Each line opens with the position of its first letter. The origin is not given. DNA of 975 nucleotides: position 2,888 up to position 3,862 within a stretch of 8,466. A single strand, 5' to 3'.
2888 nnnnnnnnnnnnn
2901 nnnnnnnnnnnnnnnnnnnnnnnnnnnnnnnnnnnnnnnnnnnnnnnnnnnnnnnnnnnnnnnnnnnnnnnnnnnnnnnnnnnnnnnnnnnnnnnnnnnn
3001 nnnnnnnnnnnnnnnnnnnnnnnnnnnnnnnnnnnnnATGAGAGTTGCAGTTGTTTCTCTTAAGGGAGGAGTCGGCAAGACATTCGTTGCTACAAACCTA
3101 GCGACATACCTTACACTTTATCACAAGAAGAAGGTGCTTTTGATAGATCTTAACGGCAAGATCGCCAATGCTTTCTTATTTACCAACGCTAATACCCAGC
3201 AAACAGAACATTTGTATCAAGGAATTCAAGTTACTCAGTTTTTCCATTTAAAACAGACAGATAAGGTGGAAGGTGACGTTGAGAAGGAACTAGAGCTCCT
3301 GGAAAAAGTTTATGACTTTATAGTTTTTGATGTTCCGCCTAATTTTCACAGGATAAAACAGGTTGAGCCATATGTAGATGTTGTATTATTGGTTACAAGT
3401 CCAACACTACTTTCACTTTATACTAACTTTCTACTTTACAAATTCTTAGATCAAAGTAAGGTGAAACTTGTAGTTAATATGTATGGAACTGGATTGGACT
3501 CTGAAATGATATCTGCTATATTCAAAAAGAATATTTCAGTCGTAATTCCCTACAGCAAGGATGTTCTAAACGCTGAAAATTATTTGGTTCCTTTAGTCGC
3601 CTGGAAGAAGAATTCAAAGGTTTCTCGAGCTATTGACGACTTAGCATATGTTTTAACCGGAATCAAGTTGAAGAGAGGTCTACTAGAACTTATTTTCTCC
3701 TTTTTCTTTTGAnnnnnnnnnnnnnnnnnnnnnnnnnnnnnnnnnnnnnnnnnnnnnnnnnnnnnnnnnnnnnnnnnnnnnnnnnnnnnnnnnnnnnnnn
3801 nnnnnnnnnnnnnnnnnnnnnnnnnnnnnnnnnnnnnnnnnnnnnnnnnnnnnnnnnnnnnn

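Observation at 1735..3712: Divergent module: ExeA-like AAA+-wHTH ATPase opposite an acidic 92-aa protein coupled to a MinD/ParA ATPase, sharing a repeat-rich control region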

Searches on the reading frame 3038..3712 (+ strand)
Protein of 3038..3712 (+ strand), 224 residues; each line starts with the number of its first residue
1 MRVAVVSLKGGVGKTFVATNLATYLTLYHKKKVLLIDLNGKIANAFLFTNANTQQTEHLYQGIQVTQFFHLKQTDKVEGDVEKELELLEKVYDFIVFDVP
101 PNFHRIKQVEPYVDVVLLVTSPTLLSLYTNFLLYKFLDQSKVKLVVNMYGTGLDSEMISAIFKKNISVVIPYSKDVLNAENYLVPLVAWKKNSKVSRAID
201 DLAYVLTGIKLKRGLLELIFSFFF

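Call 4: search_protein_families(library=pfam, proteins=[window:3038-3712:+], max_evalue=0.1)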
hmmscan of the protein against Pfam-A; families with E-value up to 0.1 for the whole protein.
window:3038-3712:+ (224 aa): 8 families
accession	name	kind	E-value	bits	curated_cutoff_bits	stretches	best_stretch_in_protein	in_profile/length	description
PF01656.29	CbiA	-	6.4e-13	49.2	25.4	1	3-181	1-120/125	CobQ/CobB/MinD/ParA nucleotide binding domain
PF13614.12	AAA_31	-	7.8e-13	49.2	27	2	3-63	4-63/177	AAA domain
PF10609.15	ParA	-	3.1e-08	33.8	27.1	1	3-52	6-56/246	NUBPL iron-transfer P-loop NTPase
PF06564.18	CBP_BcsQ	-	3.5e-06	27.2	21.3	1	3-41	4-41/234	Cellulose biosynthesis protein BcsQ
PF09140.17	MipZ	-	4e-05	23.5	20.7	1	4-110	4-118/262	ATPase MipZ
PF02374.21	ArsA_ATPase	-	0.00034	20.4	24.3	1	1-36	1-35/305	Anion-transporting ATPase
PF04851.21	ResIII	-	0.0061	16.9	22.5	1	5-123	27-154/164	Type III restriction enzyme, res subunit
PF13481.12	AAA_25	-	0.088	12.9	27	0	9-99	41-151/195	AAA domain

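Call 5: search_protein_families(library=ncbifam, proteins=[window:3038-3712:+], max_evalue=0.1)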
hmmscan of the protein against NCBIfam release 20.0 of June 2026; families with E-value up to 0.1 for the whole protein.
window:3038-3712:+ (224 aa): 28 families (the best 25 are shown)
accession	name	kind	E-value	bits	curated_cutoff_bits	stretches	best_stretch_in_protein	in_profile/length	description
TIGR01969.1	minD_arch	subfamily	2.3e-15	56.5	201.75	2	82-212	99-236/251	cell division ATPase MinD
NF041546.1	ParA_partition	equivalog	1.7e-11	44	180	1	3-137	2-123/203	ParA family partition ATPase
TIGR01968.1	minD_bact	equivalog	3.7e-09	36.3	212.9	2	3-39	4-39/261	septum site-determining protein MinD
NF041136.1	MrpORP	equivalog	1.2e-07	31.4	450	1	2-58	7-65/365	iron-sulfur cluster carrier protein MrpORP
TIGR03371.1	cellulose_yhjQ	equivalog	1.3e-07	31.4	157.85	1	2-48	3-48/246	cellulose biosynthesis protein BcsQ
NF053622.1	ATPseBagAMYCTU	equivalog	5.9e-07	29.2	400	1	2-57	8-62/325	ATPase BagA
NF047398.1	AAA_KGGVGR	domain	1.2e-05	25.7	90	1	2-38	4-39/190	KGGVGR-motif variant AAA ATPase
TIGR03815.1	CpaE_hom_Actino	equivalog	1.5e-05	24.3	154.45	1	79-179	210-314/340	septum site-determining protein Ssd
TIGR03453.1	partition_RepA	equivalog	1.7e-05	23.8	348.45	1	3-64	107-170/387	plasmid partitioning protein RepA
NF041283.1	PrgP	equivalog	3.4e-05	23.3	400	1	4-49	6-50/297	ParA superfamily DNA segregation protein PrgP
TIGR03018.1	pepcterm_TyrKin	hypoth_equivalog_domain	0.00012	21.5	230.65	1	3-39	38-74/207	XrtA-associated tyrosine autokinase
NF008079.0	PRK10818.1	equivalog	0.00021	20.7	508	1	3-47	5-48/270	septum site-determining protein MinD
NF033200.1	F430_CfbC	exception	0.00022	20.7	402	0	84-204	106-236/260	Ni-sirohydrochlorin a,c-diamide reductive cyclase ATP-dependent reductase subunit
TIGR01007.1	eps_fam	subfamily_domain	0.0013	18.3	108.05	0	3-41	20-57/204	polysaccharide biosynthesis tyrosine autokinase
NF010443.0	PRK13869.1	subfamily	0.0015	17.4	446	1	3-47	124-167/405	plasmid-partitioning protein RepA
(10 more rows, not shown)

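Call 10: find_homologous_proteins(query=window:3038-3709:+)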
Query window:3038-3709:+ (224 aa): 193 proteins with E <= 0.001 among 2501 candidates; the best 120 are listed.
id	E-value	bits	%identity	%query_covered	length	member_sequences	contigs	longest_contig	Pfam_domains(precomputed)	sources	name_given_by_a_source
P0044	1.6e-138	477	100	100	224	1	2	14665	PF10609.16,PF01656.30,PF13614.13,PF06564.19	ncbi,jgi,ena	-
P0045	1.1e-117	409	81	100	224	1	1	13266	PF10609.16,PF01656.30,PF13614.13,PF06564.19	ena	-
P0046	3.4e-76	274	58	100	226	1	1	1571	PF10609.16,PF01656.30,PF13614.13,PF06564.19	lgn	-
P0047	4.7e-76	273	58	100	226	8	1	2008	PF10609.16,PF01656.30,PF13614.13,PF06564.19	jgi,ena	-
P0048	4.1e-74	267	58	100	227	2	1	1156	PF10609.16,PF01656.30,PF13614.13,PF06564.19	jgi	-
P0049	6.3e-68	247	53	100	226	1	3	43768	PF10609.16,PF01656.30,PF13614.13,PF06564.19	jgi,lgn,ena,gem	-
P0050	4.4e-64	234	52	100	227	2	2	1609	PF10609.16,PF01656.30,PF13614.13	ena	-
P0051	1.2e-39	154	39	100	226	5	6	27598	PF10609.16,PF01656.30,PF13614.13,PF06564.19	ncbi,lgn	ncbi:MAG: AAA family ATPase [Nanopusillaceae archaeon]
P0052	2.7e-14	72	31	98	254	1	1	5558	PF00142.25,PF10609.16,PF01656.30,PF13614.13,PF13500.13,PF09140.18,PF06564.19,PF02374.22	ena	-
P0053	8.7e-9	54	28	96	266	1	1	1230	PF00142.25,PF10609.16,PF01656.30,PF13614.13,PF13500.13,PF09140.18,PF06564.19,PF02374.22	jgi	jgi:pilus assembly protein CpaE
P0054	3.9e-8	52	40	45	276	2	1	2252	PF10609.16,PF01656.30,PF13614.13,PF09140.18,PF06564.19,PF02374.22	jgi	jgi:chromosome partitioning protein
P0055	4.7e-8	51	30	93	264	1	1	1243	PF00142.25,PF10609.16,PF01656.30,PF13614.13,PF13500.13,PF06564.19,PF02374.22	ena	-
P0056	5.0e-8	51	30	97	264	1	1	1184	PF00142.25,PF10609.16,PF01656.30,PF13614.13,PF13500.13,PF07015.18,PF06564.19,PF02374.22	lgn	-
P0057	5.0e-8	51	30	93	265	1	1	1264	PF00142.25,PF10609.16,PF01656.30,PF13614.13,PF13500.13,PF06564.19,PF02374.22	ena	-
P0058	1.9e-7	49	38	45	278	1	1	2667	PF00142.25,PF10609.16,PF01656.30,PF13614.13,PF09140.18,PF06564.19,PF02374.22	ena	-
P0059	2.2e-7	49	27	93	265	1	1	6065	PF00142.25,PF10609.16,PF01656.30,PF13614.13,PF13500.13,PF06564.19,PF02374.22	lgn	-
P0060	2.3e-7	49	31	97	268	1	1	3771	PF00142.25,PF10609.16,PF01656.30,PF13614.13,PF06564.19,PF02374.22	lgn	-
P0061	3.1e-7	49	31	94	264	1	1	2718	PF00142.25,PF10609.16,PF01656.30,PF13614.13,PF13500.13,PF06564.19,PF02374.22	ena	-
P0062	3.2e-7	49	27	98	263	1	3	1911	PF00142.25,PF10609.16,PF01656.30,PF13614.13,PF13500.13,PF06564.19,PF02374.22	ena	-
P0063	3.5e-7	48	28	94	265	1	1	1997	PF00142.25,PF10609.16,PF01656.30,PF13614.13,PF06564.19,PF02374.22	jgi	-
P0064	3.8e-7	48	31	98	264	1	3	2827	PF00142.25,PF10609.16,PF01656.30,PF13614.13,PF13500.13,PF06564.19,PF02374.22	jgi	jgi:MinD-like ATPase involved in chromosome partitioning or flagellar assembly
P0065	4.8e-7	48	30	94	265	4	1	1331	PF00142.25,PF10609.16,PF01656.30,PF13614.13,PF13500.13,PF06564.19,PF02374.22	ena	-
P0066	5.0e-7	48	30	47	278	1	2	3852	PF10609.16,PF01656.30,PF13614.13,PF09140.18,PF06564.19,PF02374.22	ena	-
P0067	6.2e-7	48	30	93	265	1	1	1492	PF00142.25,PF10609.16,PF01656.30,PF13614.13,PF13500.13,PF06564.19,PF02374.22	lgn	-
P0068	6.6e-7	48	27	92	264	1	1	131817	PF00142.25,PF10609.16,PF01656.30,PF13614.13,PF13500.13,PF06564.19,PF02374.22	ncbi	-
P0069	7.1e-7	47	39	45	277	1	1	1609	PF10609.16,PF01656.30,PF13614.13,PF09140.18,PF06564.19,PF02374.22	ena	-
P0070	7.7e-7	47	28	99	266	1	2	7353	PF00142.25,PF10609.16,PF01656.30,PF13614.13,PF13500.13,PF09140.18,PF06564.19,PF02374.22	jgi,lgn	-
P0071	7.7e-7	47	29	98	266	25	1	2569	PF00142.25,PF10609.16,PF01656.30,PF13614.13,PF13500.13,PF06564.19,PF02374.22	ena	-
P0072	7.8e-7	47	29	58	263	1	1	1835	PF10609.16,PF01656.30,PF13614.13,PF13500.13,PF09140.18,PF06564.19,PF02374.22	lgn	-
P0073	9.0e-7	47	29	93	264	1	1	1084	PF00142.25,PF10609.16,PF01656.30,PF13614.13,PF13500.13,PF06564.19,PF02374.22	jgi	jgi:cell division ATPase MinD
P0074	1.1e-6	47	29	95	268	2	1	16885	PF10609.16,PF01656.30,PF13614.13,PF06564.19,PF02374.22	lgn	-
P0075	1.2e-6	47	28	98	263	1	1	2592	PF00142.25,PF10609.16,PF01656.30,PF13614.13,PF13500.13,PF06564.19,PF02374.22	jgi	jgi:septum site-determining protein MinD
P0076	1.2e-6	47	28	73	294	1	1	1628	PF00142.25,PF10609.16,PF01656.30,PF13614.13,PF09140.18,PF06564.19,PF02374.22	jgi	jgi:flagellar biosynthesis protein FlhG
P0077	1.3e-6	47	36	45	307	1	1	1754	PF00142.25,PF10609.16,PF01656.30,PF13614.13,PF09140.18,PF06564.19,PF02374.22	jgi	jgi:chromosome partitioning protein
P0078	1.4e-6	46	31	93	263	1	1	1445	PF00142.25,PF10609.16,PF01656.30,PF13614.13,PF13500.13,PF06564.19,PF02374.22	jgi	-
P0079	1.4e-6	46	38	45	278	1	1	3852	PF00142.25,PF10609.16,PF01656.30,PF13614.13,PF09140.18,PF06564.19,PF02374.22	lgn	-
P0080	1.4e-6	46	25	98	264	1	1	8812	PF00142.25,PF10609.16,PF01656.30,PF13614.13,PF13500.13,PF06564.19,PF02374.22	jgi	-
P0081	1.5e-6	46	28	94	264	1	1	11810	PF00142.25,PF10609.16,PF01656.30,PF13614.13,PF13500.13,PF06564.19,PF02374.22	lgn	-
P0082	1.6e-6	46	29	94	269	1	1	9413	PF10609.16,PF01656.30,PF13614.13,PF13500.13,PF06564.19,PF02374.22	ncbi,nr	ncbi:AAA family ATPase [Candidatus Woesearchaeota archaeon]|nr:AAA family ATPase [Candidatus Woesear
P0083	1.7e-6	46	38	45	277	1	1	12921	PF00142.25,PF10609.16,PF01656.30,PF13614.13,PF09140.18,PF06564.19,PF02374.22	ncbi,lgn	-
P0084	1.8e-6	46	38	45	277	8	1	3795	PF10609.16,PF01656.30,PF13614.13,PF09140.18,PF06564.19,PF02374.22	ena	-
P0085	1.8e-6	46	38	43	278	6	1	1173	PF00142.25,PF10609.16,PF01656.30,PF13614.13,PF09140.18,PF06564.19,PF02374.22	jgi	jgi:chromosome partitioning protein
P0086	1.8e-6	46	28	97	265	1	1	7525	PF00142.25,PF10609.16,PF01656.30,PF13614.13,PF13500.13,PF06564.19,PF02374.22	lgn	-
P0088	2.3e-6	46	38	45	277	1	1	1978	PF10609.16,PF01656.30,PF13614.13,PF09140.18,PF06564.19,PF02374.22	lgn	-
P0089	2.3e-6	46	25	99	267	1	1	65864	PF10609.16,PF01656.30,PF13614.13,PF13500.13,PF09140.18,PF06564.19,PF02374.22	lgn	-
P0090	2.4e-6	46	27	99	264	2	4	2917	PF00142.25,PF10609.16,PF01656.30,PF13614.13,PF13500.13,PF06564.19,PF02374.22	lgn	-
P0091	3.1e-6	45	25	97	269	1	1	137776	PF00142.25,PF10609.16,PF01656.30,PF13614.13,PF06564.19,PF02374.22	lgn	-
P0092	3.3e-6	45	27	99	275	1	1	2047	PF10609.16,PF01656.30,PF13614.13,PF13500.13,PF06564.19,PF02374.22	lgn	-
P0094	4.6e-6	45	30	96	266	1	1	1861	PF00142.25,PF10609.16,PF01656.30,PF13614.13,PF13500.13,PF06564.19,PF02374.22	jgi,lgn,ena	-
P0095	4.9e-6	45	29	94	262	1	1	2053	PF00142.25,PF10609.16,PF01656.30,PF13614.13,PF13500.13,PF06564.19,PF02374.22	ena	-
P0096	5.0e-6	45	27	94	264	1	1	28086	PF00142.25,PF10609.16,PF01656.30,PF13614.13,PF13500.13,PF06564.19,PF02374.22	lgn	-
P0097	5.3e-6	45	28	99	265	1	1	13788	PF00142.25,PF10609.16,PF01656.30,PF13614.13,PF13500.13,PF06564.19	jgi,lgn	-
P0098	5.6e-6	45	29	94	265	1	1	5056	PF10609.16,PF01656.30,PF13614.13,PF13500.13,PF06564.19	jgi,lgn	jgi:septum site-determining protein MinD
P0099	6.1e-6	44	27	94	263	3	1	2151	PF00142.25,PF10609.16,PF01656.30,PF13614.13,PF13500.13,PF06564.19,PF02374.22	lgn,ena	-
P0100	6.4e-6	44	29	97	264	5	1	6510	PF00142.25,PF10609.16,PF01656.30,PF13614.13,PF13500.13,PF06564.19,PF02374.22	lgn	-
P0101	6.4e-6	44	30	96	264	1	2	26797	PF00142.25,PF10609.16,PF01656.30,PF13614.13,PF13500.13,PF06564.19,PF02374.22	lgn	-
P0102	7.0e-6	44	30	99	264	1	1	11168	PF00142.25,PF10609.16,PF01656.30,PF13614.13,PF13500.13,PF06564.19,PF02374.22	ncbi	-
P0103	7.3e-6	44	29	94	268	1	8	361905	PF10609.16,PF01656.30,PF13614.13,PF06564.19,PF02374.22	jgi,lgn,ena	-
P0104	7.3e-6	44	28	99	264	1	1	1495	PF00142.25,PF10609.16,PF01656.30,PF13614.13,PF13500.13,PF06564.19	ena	-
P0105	8.5e-6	44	29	98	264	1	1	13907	PF00142.25,PF10609.16,PF01656.30,PF13614.13,PF13500.13,PF06564.19,PF02374.22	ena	-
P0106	8.5e-6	44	27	95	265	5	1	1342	PF00142.25,PF10609.16,PF01656.30,PF13614.13,PF13500.13,PF06564.19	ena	-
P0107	8.7e-6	44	30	96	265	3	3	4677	PF00142.25,PF10609.16,PF01656.30,PF13614.13,PF13500.13,PF06564.19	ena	-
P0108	9.7e-6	44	27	99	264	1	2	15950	PF00142.25,PF10609.16,PF01656.30,PF13614.13,PF13500.13,PF06564.19,PF02374.22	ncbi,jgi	-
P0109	9.8e-6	44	28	94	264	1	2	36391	PF00142.25,PF10609.16,PF01656.30,PF13614.13,PF13500.13,PF07015.18,PF06564.19,PF02374.22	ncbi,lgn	ncbi:MAG: AAA family ATPase [archaeon]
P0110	9.9e-6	44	28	94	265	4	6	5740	PF00142.25,PF10609.16,PF01656.30,PF13614.13,PF13500.13,PF06564.19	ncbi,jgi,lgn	-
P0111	9.9e-6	44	29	93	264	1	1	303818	PF00142.25,PF10609.16,PF01656.30,PF13614.13,PF13500.13,PF06564.19,PF02374.22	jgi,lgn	jgi:septum site-determining protein MinD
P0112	1.1e-5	44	29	93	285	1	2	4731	PF00142.25,PF10609.16,PF01656.30,PF13614.13,PF09140.18,PF06564.19,PF02374.22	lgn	-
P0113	1.1e-5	44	29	73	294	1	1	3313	PF00142.25,PF10609.16,PF01656.30,PF13614.13,PF09140.18,PF06564.19,PF02374.22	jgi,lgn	-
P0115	1.4e-5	43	27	94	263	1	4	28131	PF00142.25,PF10609.16,PF01656.30,PF13614.13,PF13500.13,PF07015.18,PF06564.19,PF02374.22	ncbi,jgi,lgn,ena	-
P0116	1.7e-5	43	29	94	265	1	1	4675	PF00142.25,PF10609.16,PF01656.30,PF13614.13,PF13500.13,PF06564.19,PF02374.22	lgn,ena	-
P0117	1.9e-5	43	27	97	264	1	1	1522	PF00142.25,PF10609.16,PF01656.30,PF13614.13,PF13500.13,PF06564.19,PF02374.22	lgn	-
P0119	2.5e-5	42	28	97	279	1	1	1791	PF00142.25,PF10609.16,PF01656.30,PF13614.13,PF13500.13,PF06564.19,PF02374.22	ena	-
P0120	2.5e-5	42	26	97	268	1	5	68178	PF00142.25,PF10609.16,PF01656.30,PF13614.13,PF06564.19,PF02374.22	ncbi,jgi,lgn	-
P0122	2.7e-5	42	29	99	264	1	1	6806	PF00142.25,PF10609.16,PF01656.30,PF13614.13,PF13500.13,PF06564.19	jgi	jgi:MinD-like ATPase involved in chromosome partitioning or flagellar assembly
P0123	2.8e-5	42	28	93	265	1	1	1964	PF00142.25,PF10609.16,PF01656.30,PF13614.13,PF13500.13,PF06564.19,PF02374.22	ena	-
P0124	2.8e-5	42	30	99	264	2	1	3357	PF00142.25,PF10609.16,PF01656.30,PF13614.13,PF13500.13,PF06564.19,PF02374.22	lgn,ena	-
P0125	3.0e-5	42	28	94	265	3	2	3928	PF00142.25,PF10609.16,PF01656.30,PF13614.13,PF13500.13,PF06564.19,PF02374.22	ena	-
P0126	3.2e-5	42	25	95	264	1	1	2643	PF00142.25,PF10609.16,PF01656.30,PF13614.13,PF13500.13,PF07015.18,PF06564.19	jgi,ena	-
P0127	3.3e-5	42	34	45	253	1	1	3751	PF00142.25,PF10609.16,PF01656.30,PF13614.13,PF09140.18,PF06564.19,PF02374.22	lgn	-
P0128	3.5e-5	42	26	93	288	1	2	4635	PF00142.25,PF10609.16,PF01656.30,PF13614.13,PF09140.18,PF06564.19,PF02374.22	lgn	-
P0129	3.7e-5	42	27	99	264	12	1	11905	PF00142.25,PF10609.16,PF01656.30,PF13614.13,PF13500.13,PF06564.19,PF02374.22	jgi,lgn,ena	-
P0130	3.8e-5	42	28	98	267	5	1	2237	PF00142.25,PF10609.16,PF01656.30,PF13614.13,PF13500.13,PF06564.19,PF02374.22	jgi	-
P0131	3.8e-5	42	26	90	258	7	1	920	PF00142.25,PF10609.16,PF01656.30,PF13614.13,PF09140.18,PF06564.19,PF02374.22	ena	-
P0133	3.9e-5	42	25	90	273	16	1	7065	PF00142.25,PF10609.16,PF01656.30,PF13614.13,PF09140.18,PF06564.19,PF02374.22,PF00448.29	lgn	-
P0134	4.1e-5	42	27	99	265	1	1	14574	PF00142.25,PF10609.16,PF01656.30,PF13614.13,PF13500.13,PF06564.19,PF02374.22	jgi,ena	-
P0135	4.5e-5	42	29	99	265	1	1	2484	PF00142.25,PF10609.16,PF01656.30,PF13614.13,PF13500.13,PF06564.19,PF02374.22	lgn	-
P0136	4.9e-5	41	27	93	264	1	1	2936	PF00142.25,PF10609.16,PF01656.30,PF13614.13,PF13500.13,PF06564.19,PF02374.22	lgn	-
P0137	5.0e-5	41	27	99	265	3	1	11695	PF00142.25,PF10609.16,PF01656.30,PF13614.13,PF13500.13,PF06564.19,PF02374.22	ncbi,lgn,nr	ncbi:MAG: AAA family ATPase [Nanoarchaeota archaeon]|nr:AAA family ATPase [Nanoarchaeota archaeon]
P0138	5.5e-5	41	26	97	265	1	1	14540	PF00142.25,PF10609.16,PF01656.30,PF13614.13,PF13500.13,PF06564.19,PF02374.22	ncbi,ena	-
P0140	5.9e-5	41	25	90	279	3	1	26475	PF00142.25,PF10609.16,PF01656.30,PF13614.13,PF09140.18,PF06564.19,PF02374.22,PF00448.29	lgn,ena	-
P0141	6.1e-5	41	25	99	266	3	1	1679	PF00142.25,PF10609.16,PF01656.30,PF13614.13,PF13500.13,PF06564.19,PF02374.22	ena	-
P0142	6.2e-5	41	27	99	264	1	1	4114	PF00142.25,PF10609.16,PF01656.30,PF13614.13,PF13500.13,PF06564.19,PF02374.22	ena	-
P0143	6.4e-5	41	25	92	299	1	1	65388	PF00142.25,PF10609.16,PF01656.30,PF13614.13,PF09140.18,PF06564.19,PF02374.22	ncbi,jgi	-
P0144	6.7e-5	41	29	95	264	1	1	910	PF00142.25,PF10609.16,PF01656.30,PF13614.13,PF13500.13,PF06564.19,PF02374.22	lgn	-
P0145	7.7e-5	41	27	97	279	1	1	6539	PF00142.25,PF10609.16,PF01656.30,PF13614.13,PF13500.13,PF07015.18,PF06564.19,PF02374.22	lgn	-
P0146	7.7e-5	41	28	97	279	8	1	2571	PF00142.25,PF10609.16,PF01656.30,PF13614.13,PF13500.13,PF07015.18,PF06564.19,PF02374.22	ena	-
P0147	8.2e-5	41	33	46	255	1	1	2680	PF00142.25,PF10609.16,PF01656.30,PF13614.13,PF07015.18,PF09140.18,PF06564.19,PF02374.22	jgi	jgi:chromosome partitioning protein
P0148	8.2e-5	41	25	93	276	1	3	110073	PF00142.25,PF10609.16,PF01656.30,PF13614.13,PF09140.18,PF06564.19,PF02374.22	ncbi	-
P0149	8.5e-5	41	28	94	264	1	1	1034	PF00142.25,PF10609.16,PF01656.30,PF13614.13,PF13500.13,PF06564.19,PF02374.22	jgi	jgi:septum site-determining protein MinD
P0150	8.5e-5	41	25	94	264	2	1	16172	PF00142.25,PF10609.16,PF01656.30,PF13614.13,PF13500.13,PF07015.18,PF06564.19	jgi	jgi:septum site-determining protein MinD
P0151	9.5e-5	40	27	74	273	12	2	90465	PF00142.25,PF10609.16,PF01656.30,PF13614.13,PF09140.18,PF06564.19,PF02374.22,PF00448.29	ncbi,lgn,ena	-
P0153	1.0e-4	40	25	90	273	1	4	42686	PF00142.25,PF10609.16,PF01656.30,PF13614.13,PF09140.18,PF06564.19,PF02374.22,PF00448.29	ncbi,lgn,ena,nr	ncbi:MAG: ParA family protein [Clostridia bacterium]|nr:ParA family protein [Clostridia bacterium]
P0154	1.0e-4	40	30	94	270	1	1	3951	PF00142.25,PF10609.16,PF01656.30,PF13614.13,PF13500.13,PF06564.19,PF02374.22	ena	-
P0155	1.0e-4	40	26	98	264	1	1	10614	PF00142.25,PF10609.16,PF01656.30,PF13614.13,PF13500.13,PF06564.19,PF02374.22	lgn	-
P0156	1.0e-4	40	27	94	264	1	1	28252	PF00142.25,PF10609.16,PF01656.30,PF13614.13,PF13500.13,PF06564.19,PF02374.22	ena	-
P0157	1.2e-4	40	27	97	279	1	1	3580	PF00142.25,PF10609.16,PF01656.30,PF13614.13,PF13500.13,PF07015.18,PF06564.19,PF02374.22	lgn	-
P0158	1.2e-4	40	25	99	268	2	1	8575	PF00142.25,PF10609.16,PF01656.30,PF13614.13,PF13500.13,PF06564.19,PF02374.22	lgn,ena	-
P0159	1.3e-4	40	30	94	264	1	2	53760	PF00142.25,PF10609.16,PF01656.30,PF13614.13,PF13500.13,PF06564.19,PF02374.22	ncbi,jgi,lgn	ncbi:MAG: AAA family ATPase [Candidatus Pacearchaeota archaeon]|jgi:septum site-determining protein 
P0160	1.3e-4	40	29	94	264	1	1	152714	PF00142.25,PF10609.16,PF01656.30,PF13614.13,PF13500.13,PF06564.19,PF02374.22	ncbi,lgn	-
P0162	1.3e-4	40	27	98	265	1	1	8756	PF00142.25,PF10609.16,PF01656.30,PF13614.13,PF13500.13,PF06564.19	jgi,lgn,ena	-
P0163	1.3e-4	40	26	99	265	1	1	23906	PF00142.25,PF10609.16,PF01656.30,PF13614.13,PF13500.13,PF06564.19,PF02374.22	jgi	-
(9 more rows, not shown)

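Call 11: find_encoding_contigs(protein=P0045, flank=6000, max_places=3)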
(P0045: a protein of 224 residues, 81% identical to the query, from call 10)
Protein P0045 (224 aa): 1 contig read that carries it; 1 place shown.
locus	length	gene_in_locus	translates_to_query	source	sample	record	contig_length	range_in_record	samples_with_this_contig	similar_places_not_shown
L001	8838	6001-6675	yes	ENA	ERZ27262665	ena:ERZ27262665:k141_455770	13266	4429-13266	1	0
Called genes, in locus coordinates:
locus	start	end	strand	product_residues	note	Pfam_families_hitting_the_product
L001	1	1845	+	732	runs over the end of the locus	PF00009:GTP_EFTU, PF22042:EF-G_D2, PF03144:GTP_EFTU_D2, PF14492:EFG_III, PF03764:EFG_IV, PF00679:EFG_C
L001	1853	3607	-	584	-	PF01751:Toprim, PF01131:Topoisom_bac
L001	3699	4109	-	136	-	PF01894:YjbQ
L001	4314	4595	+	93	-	PF12675:DUF3795 (weak)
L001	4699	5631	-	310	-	PF01637:ATPase_2 (weak), PF12775:AAA_7 (faint), PF13191:AAA_16 (faint), PF13173:AAA_14, PF13401:AAA_22 (weak), PF00004:AAA, PF01978:TrmB, PF12802:MarR_2 (weak), +1 more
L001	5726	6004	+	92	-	-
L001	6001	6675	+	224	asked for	PF01656:CbiA, PF06564:CBP_BcsQ (faint), PF10609:ParA, PF13614:AAA_31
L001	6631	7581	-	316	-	PF01594:AI-2E_transport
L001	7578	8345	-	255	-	PF06745:ATPase, PF23442:DUF7125 (faint)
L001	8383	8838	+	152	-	?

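Call 12: find_encoding_contigs(protein=P0049, flank=6000, max_places=3)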
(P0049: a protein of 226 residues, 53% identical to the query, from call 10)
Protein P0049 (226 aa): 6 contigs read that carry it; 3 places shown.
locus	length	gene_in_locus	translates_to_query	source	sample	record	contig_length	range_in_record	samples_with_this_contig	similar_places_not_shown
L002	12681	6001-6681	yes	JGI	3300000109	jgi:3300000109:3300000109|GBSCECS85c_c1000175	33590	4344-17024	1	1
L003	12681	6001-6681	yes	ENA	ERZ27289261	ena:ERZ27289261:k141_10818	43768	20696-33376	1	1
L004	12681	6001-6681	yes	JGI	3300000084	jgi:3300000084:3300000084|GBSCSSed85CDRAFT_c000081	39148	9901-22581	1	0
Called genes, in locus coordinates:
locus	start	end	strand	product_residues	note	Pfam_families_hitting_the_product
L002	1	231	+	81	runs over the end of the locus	PF01966:HD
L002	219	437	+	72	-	-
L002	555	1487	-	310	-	PF13173:AAA_14, PF13401:AAA_22 (faint), PF00004:AAA, PF07728:AAA_5 (weak), PF01022:HTH_5 (faint), PF01978:TrmB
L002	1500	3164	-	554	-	-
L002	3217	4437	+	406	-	PF08323:Glyco_transf_5, PF13439:Glyco_transf_4, PF13579:Glyco_trans_4_4, PF20706:GT4-conflict, PF00534:Glycos_transf_1, PF13692:Glyco_trans_1_4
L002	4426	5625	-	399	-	PF03065:Glyco_hydro_57, PF01522:Polysacc_deac_1 (weak)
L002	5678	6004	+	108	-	-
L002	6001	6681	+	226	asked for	PF01656:CbiA, PF06564:CBP_BcsQ (faint), PF10609:ParA (weak), PF13614:AAA_31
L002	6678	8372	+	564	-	PF05693:Glycogen_syn, PF08323:Glyco_transf_5, PF13439:Glyco_transf_4 (weak), PF00534:Glycos_transf_1 (weak), PF20706:GT4-conflict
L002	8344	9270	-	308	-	PF01594:AI-2E_transport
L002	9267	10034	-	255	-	PF06745:ATPase, PF23442:DUF7125 (weak)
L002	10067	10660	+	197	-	-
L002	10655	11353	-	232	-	PF01172:SBDS_N, PF09377:SBDS_domain_II, PF20268:SBDS_C (weak)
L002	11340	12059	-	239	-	PF10584:Proteasome_A_N, PF00227:Proteasome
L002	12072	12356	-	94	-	-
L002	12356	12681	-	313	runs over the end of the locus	PF08271:Zn_Ribbon_TF, PF04545:Sigma70_r4 (faint), PF21913:ORC6_2nd (faint), PF00382:TFIIB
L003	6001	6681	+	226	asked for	PF01656:CbiA, PF06564:CBP_BcsQ (faint), PF10609:ParA (weak), PF13614:AAA_31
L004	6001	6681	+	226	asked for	PF01656:CbiA, PF06564:CBP_BcsQ (faint), PF10609:ParA (weak), PF13614:AAA_31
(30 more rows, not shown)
